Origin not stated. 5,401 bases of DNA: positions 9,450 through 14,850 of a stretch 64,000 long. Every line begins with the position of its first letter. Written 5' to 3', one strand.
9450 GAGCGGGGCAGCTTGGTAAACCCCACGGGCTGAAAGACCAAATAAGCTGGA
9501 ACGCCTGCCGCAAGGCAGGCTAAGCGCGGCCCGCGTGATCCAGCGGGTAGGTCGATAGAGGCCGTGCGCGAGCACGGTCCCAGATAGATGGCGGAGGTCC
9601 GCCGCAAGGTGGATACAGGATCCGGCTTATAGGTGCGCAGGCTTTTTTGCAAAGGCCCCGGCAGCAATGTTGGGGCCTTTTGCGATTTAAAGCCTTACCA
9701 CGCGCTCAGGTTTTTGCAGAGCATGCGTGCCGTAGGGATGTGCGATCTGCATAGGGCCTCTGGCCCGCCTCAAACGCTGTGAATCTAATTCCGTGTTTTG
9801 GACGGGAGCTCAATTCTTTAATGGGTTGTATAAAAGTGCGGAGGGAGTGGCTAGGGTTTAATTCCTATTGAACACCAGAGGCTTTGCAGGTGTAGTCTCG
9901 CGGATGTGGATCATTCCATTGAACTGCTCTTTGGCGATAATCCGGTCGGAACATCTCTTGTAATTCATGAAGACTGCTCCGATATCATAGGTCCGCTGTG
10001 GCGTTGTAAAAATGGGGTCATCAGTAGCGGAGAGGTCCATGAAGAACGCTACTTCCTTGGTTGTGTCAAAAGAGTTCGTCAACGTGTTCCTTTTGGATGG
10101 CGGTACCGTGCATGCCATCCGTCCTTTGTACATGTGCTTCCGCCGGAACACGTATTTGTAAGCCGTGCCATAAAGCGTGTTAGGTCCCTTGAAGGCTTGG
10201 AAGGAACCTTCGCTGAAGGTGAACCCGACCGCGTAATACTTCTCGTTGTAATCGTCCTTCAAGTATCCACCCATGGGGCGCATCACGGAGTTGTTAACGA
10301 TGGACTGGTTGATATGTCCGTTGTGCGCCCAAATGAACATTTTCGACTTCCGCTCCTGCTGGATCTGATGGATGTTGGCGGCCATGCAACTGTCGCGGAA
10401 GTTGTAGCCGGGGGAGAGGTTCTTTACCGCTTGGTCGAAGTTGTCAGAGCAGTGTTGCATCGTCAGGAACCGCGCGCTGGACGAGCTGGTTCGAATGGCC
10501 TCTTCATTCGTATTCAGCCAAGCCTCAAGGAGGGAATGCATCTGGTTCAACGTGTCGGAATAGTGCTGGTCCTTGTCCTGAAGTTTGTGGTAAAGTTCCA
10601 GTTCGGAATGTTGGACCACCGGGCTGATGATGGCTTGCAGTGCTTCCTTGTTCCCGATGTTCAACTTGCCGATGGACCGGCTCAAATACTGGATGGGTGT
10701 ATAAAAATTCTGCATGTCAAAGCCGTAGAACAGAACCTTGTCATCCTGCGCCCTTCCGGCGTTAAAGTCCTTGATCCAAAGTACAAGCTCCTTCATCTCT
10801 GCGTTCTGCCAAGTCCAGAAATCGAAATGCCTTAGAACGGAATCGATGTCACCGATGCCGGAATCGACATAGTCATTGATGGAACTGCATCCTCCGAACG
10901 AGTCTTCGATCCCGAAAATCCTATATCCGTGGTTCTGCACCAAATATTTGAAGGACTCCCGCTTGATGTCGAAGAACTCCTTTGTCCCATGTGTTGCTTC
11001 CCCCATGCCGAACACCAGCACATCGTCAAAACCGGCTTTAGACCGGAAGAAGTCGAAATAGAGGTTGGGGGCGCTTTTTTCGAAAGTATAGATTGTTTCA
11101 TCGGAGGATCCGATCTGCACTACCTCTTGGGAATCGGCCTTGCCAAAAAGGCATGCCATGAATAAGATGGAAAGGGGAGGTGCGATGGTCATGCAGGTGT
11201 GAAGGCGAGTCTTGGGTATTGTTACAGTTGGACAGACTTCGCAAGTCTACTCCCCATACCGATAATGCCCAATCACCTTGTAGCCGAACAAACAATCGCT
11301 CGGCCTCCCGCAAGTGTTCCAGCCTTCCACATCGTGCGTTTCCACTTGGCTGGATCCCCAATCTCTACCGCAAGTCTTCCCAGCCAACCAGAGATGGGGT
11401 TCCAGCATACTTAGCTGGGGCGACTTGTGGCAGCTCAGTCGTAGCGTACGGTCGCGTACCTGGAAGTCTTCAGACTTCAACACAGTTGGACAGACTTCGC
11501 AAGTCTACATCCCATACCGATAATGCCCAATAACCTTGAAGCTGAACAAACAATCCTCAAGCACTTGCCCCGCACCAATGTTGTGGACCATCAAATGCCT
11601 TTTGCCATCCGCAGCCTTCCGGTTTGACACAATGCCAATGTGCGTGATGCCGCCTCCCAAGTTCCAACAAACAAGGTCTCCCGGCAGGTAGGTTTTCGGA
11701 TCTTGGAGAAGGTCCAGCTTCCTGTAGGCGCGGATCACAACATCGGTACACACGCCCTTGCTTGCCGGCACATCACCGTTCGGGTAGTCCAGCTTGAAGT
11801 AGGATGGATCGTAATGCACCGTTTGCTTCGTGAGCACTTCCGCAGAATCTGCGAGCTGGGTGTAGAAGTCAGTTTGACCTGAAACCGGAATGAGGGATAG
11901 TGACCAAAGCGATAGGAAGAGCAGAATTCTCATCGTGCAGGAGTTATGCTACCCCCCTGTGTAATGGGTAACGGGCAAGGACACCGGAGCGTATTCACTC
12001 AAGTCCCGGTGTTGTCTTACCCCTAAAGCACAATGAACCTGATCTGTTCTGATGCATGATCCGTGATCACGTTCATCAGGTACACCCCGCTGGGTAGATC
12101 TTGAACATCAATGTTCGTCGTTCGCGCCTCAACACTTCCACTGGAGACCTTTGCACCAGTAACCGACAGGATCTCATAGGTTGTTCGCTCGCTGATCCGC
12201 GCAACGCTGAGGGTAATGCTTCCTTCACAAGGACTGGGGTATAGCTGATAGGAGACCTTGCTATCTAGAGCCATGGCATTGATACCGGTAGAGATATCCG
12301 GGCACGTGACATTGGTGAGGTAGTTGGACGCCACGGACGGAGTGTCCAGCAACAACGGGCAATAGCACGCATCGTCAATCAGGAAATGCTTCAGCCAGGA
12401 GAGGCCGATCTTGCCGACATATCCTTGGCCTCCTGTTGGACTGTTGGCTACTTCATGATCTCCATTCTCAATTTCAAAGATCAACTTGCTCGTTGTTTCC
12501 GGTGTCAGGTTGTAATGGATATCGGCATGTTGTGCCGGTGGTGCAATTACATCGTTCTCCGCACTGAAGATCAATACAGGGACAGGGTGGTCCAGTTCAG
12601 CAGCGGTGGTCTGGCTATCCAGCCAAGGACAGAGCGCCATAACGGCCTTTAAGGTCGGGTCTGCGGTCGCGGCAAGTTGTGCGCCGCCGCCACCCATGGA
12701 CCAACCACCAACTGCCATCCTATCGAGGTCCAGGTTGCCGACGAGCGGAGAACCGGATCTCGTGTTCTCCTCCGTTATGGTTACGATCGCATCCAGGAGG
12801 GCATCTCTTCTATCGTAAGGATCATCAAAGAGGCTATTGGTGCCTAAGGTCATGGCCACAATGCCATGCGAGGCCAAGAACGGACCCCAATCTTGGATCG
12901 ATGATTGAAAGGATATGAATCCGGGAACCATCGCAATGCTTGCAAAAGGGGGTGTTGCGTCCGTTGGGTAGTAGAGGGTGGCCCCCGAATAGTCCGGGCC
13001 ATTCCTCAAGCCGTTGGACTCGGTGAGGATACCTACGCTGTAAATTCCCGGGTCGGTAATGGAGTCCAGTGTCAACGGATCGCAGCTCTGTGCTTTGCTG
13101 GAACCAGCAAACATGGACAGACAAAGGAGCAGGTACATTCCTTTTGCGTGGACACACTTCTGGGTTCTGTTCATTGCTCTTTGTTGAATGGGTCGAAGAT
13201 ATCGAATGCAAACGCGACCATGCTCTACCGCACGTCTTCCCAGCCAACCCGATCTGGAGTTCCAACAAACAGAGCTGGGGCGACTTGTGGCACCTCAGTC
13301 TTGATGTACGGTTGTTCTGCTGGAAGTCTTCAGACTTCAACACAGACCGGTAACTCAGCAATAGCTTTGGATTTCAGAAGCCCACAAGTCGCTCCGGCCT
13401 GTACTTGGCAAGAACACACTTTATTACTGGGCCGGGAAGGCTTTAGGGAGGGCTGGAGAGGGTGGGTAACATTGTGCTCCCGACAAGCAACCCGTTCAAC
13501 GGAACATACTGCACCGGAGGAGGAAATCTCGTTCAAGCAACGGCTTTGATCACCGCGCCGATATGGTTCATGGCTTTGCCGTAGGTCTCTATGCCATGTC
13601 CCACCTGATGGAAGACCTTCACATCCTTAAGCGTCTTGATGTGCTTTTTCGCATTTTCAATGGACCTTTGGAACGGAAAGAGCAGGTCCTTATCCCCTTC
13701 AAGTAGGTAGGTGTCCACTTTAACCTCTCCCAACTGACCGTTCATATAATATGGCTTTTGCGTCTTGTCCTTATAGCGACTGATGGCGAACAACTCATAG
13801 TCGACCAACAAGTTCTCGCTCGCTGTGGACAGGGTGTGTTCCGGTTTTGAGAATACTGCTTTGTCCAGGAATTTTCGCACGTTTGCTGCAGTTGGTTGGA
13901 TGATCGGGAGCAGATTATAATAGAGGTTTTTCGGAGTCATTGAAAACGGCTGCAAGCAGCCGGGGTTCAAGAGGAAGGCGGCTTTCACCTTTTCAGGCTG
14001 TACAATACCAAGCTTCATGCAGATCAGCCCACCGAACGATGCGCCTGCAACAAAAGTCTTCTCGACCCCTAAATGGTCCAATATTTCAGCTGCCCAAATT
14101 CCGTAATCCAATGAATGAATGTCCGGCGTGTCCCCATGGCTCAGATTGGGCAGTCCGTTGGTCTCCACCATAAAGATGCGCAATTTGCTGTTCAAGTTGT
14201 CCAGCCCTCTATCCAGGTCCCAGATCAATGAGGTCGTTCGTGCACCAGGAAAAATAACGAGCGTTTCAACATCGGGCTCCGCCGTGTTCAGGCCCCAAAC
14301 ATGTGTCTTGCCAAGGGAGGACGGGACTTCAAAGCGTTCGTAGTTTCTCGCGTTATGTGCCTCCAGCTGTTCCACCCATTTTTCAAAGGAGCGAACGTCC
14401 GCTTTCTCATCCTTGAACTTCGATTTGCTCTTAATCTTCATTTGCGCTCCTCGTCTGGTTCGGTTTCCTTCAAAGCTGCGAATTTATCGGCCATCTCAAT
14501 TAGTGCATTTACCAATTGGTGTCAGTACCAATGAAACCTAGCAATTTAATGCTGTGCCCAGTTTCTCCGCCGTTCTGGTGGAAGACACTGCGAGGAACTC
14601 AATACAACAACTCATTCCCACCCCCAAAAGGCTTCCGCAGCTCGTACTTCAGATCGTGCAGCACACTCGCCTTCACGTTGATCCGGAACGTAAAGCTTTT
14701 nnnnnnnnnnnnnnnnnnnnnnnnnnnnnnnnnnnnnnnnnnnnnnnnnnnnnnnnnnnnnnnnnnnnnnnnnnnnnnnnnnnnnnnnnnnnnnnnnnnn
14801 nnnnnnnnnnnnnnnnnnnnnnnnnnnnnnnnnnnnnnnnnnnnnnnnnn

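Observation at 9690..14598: Lower-GC hydrolase island inserted directly downstream of rnpB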

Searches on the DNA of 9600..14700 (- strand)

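Call 31: search_rna_families(source=window, start=9600, end=14700, threshold=evalue, max_evalue=5)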
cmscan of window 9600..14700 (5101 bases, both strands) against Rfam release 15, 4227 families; matches with E-value up to 5: 3.
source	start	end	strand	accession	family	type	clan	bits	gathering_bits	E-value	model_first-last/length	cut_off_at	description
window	14543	14643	+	RF02474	GlsR5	Gene; snRNA; snoRNA; CD-box;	-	19.9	100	0.31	1-89/89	no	Small nucleolar RNA GlsR5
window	9653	9681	+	RF00489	ctRNA_p42d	Gene; antisense;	-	18.2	50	3.6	5-38/46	no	ctRNA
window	9600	9645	+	RF00010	RNaseP_bact_a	Gene; ribozyme;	CL00002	12.8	100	0.68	317-367/367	5'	Bacterial RNase P class A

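Call 35: build_rna_model(alignment_id=A4, structure=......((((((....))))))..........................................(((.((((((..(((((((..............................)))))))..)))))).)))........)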
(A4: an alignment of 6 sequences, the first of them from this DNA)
Model R1 built from alignment A4 (6 sequences, 140 columns); structure: as given.
model positions 137; base pairs 22; branch points 1; effective number of sequences 3.18; information 0.59 bits per position. Calibrated on 0.2 Mb of random sequence (short: E-values are rough).
structure used (alignment columns):
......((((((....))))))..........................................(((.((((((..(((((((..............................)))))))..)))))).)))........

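Call 36: search_with_rna_model(model_id=R1, sources=[window, L001, L002, L003, L004, L005, L006, L007, L008, L009, L010, L011, L012, L013, L014, L015, L016, L017, L018, L019, L020, L021, L022, L023, L024, L025, L026, L027, L028, L029, L030, L031, L032, L033, L034, L035, L036, L037, L038, L039, L040, L041, L042, L043, L044, L045, L046, L047, L048, L049, L050, L051, L052, L053, L054, L055, L056, L057, L058, L059, L060, L061, L062, L063, L064, L065, L066, L067, L068, L069, L070, L071, L072, L073, L074, L075, L076, L077, L078, L079, L080], max_evalue=1)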
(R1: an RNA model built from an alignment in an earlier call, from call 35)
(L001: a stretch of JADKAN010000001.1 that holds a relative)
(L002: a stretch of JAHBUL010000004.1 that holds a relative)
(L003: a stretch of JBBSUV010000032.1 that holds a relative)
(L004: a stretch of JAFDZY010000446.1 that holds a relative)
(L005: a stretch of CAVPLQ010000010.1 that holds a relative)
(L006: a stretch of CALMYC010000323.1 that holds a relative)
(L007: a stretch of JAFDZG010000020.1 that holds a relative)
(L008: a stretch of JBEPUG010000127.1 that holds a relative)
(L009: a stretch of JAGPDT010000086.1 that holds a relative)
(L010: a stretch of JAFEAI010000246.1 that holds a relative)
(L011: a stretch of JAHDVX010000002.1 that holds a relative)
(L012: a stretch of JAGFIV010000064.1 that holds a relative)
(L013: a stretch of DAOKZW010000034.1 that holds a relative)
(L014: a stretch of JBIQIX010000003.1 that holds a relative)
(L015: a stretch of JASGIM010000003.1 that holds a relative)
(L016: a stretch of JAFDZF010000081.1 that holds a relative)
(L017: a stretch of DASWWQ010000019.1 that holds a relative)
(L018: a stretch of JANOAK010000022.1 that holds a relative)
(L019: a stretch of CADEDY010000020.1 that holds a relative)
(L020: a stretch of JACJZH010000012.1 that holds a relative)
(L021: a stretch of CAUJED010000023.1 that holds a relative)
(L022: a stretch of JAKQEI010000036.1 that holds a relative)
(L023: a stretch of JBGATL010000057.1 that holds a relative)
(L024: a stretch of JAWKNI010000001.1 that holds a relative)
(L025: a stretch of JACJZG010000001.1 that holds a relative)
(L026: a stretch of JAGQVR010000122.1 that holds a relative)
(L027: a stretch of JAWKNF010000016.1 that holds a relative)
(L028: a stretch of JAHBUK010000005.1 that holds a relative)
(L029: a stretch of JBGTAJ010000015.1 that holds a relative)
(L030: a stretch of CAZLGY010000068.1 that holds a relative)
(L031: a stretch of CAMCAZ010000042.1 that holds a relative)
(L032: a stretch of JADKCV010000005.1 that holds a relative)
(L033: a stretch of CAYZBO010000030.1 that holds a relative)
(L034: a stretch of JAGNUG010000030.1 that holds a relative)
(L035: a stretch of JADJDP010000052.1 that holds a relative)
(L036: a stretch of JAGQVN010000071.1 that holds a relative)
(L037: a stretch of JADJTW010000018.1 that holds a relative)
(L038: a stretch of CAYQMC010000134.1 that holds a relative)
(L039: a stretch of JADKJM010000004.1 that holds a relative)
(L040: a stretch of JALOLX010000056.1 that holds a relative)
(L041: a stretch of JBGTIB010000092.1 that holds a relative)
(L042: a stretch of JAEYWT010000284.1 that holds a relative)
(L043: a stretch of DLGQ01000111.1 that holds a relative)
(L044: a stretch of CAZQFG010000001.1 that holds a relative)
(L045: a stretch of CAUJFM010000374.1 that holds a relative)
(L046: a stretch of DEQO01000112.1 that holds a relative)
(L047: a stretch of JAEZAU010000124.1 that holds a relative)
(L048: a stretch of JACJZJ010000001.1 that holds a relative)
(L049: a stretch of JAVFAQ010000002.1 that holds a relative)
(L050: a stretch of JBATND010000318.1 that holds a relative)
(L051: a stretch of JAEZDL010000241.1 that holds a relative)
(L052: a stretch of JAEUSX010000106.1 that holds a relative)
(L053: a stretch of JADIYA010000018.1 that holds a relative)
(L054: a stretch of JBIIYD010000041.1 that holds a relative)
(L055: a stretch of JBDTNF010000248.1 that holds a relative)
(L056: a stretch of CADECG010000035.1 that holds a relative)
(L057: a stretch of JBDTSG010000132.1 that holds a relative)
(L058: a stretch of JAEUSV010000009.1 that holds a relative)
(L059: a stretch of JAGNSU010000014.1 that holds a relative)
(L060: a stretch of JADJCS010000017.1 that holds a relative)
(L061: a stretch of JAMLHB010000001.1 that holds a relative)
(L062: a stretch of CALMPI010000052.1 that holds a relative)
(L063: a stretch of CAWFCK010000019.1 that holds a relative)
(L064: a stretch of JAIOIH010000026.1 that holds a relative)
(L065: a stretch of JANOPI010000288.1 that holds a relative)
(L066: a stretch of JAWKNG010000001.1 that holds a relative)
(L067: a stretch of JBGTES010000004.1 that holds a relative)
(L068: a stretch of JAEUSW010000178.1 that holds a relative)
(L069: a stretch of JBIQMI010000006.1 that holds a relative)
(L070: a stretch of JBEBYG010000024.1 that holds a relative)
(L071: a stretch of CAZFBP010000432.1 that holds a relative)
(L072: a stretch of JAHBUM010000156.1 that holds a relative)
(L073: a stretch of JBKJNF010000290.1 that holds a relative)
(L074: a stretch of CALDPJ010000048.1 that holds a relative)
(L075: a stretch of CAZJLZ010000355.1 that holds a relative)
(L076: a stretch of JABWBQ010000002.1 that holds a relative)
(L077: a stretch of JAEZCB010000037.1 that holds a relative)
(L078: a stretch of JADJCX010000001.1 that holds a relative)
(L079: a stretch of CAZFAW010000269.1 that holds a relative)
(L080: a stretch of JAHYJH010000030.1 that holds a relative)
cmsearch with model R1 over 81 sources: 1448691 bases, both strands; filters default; matches with E-value up to 1: 10.
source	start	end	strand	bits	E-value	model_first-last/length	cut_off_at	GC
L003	12601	12735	+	123.9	1.4e-31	1-137/137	no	0.62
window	11359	11484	-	122.8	2.9e-31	1-137/137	no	0.55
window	13219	13344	-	114.2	7.6e-29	1-137/137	no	0.53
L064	12774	12908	+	112.4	2.4e-28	1-137/137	no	0.59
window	13318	13456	+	103.6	6.6e-26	1-137/137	no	0.52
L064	12597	12724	-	88.5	1.1e-21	1-137/137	no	0.58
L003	12660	12734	-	19.3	0.019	56-129/137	no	0.67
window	11313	11439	+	18.4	0.034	1-137/137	no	0.56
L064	12834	12901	-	17.2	0.073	62-129/137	no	0.54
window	11457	11499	+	15.2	0.26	1-137/137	no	0.47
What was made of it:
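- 11359..11484 (-): REPIN-like palindromic repeat, copy A, lying between DUF1287 and Ere. CM R1 scores 122.8 bits (call 36).
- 13219..13344 (-): REPIN-like repeat, copy B, 44 nt upstream of the esterase start codon. The breakpoint of the abh indel (13306|13307) lies inside it. CM R1 scores 114.2 bits (call 36).
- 13318..13456 (+): REPIN-like repeat, copy C. It is inverted and fused to copy B through the shared small hairpin. CM R1 scores 103.6 bits (call 36).
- Three copies lie in the interval and none elsewhere in the 64 kb (call 36).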
